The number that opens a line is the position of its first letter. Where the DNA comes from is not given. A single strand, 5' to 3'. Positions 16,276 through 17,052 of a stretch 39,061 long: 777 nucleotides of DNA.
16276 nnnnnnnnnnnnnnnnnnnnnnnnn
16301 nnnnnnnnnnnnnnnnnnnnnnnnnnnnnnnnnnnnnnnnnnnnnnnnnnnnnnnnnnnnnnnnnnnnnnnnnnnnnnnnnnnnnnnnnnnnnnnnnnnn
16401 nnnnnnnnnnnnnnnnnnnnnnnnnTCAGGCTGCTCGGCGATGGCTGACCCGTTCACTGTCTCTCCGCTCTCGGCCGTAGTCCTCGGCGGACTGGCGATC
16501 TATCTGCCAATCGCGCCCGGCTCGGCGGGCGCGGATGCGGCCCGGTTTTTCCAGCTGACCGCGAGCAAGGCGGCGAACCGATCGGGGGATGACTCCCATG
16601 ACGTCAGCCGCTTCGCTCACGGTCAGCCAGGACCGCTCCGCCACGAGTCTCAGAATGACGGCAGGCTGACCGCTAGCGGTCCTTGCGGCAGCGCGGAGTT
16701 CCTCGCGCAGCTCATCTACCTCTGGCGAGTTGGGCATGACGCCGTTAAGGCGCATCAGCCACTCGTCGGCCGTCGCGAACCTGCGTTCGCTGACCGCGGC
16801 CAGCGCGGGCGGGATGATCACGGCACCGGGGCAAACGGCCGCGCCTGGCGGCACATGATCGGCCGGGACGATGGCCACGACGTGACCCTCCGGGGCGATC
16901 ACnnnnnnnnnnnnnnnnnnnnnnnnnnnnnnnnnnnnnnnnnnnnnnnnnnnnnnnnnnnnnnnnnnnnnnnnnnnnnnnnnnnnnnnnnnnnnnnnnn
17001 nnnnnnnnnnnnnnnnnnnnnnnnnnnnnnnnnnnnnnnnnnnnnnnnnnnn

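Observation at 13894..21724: Nine-gene coupled operon: XRE, gp10-like adaptor, 1366-aa tape-measure/SLT protein, HTH and five unknowns, without tube, chaperone or baseplate genes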

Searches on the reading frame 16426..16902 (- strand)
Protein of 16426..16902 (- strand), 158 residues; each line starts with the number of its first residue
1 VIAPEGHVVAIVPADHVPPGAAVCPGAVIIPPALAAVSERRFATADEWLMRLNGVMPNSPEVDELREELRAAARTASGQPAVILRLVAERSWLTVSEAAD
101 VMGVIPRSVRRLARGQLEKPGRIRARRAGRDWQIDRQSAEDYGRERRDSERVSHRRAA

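Call 6: search_protein_families(library=pfam, proteins=[window:16426-16902:-], max_evalue=0.01)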
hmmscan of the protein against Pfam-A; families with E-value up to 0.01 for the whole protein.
window:16426-16902:- (158 aa): 3 families
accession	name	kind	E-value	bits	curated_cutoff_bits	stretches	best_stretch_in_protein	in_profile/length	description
PF12728.13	HTH_17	-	6.6e-05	23.5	27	1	92-138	1-42/51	Helix-turn-helix domain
PF13551.12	HTH_29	-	0.0028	18.2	28.1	1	83-113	4-33/64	Winged helix-turn helix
PF20038.5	HTH_59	-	0.0062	16.9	27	0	93-144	8-63/66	Helix-turn-helix domain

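Call 11: search_protein_families(library=phrogs, proteins=[window:16426-16902:-], max_evalue=0.01)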
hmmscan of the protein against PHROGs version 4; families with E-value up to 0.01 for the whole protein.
window:16426-16902:- (158 aa): 7 families
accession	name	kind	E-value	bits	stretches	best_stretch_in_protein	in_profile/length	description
phrog_7506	-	integration and excision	0.00057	21.2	1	93-144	16-62/78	recombination directionality factor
phrog_10045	-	DNA, RNA and nucleotide metabolism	0.0012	19.6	1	91-142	19-66/74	HTH DNA binding protein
phrog_6401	-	DNA, RNA and nucleotide metabolism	0.0019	19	1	86-148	3-61/64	DNA binding protein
phrog_66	-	integration and excision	0.0019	18.9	1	87-150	88-156/412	excisionase and transcriptional regulator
phrog_2474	-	transcription regulation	0.0026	18.6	1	89-127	45-84/118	MerR-like transcriptional regulator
phrog_2655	-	integration and excision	0.0044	17.7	1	93-146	115-168/181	excisionase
phrog_57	-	head and packaging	0.0087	16.9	1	89-156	9-72/199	terminase small subunit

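Call 108: search_protein_families(library=ncbifam, proteins=[window:16426-16902:-], max_evalue=0.01)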
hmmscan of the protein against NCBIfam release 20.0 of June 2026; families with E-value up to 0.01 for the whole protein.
window:16426-16902:- (158 aa): 1 family
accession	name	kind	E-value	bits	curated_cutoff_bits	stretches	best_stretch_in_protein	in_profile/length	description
TIGR01764.1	excise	domain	0.00013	22.2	28.8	1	92-138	1-42/49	excisionase family DNA-binding protein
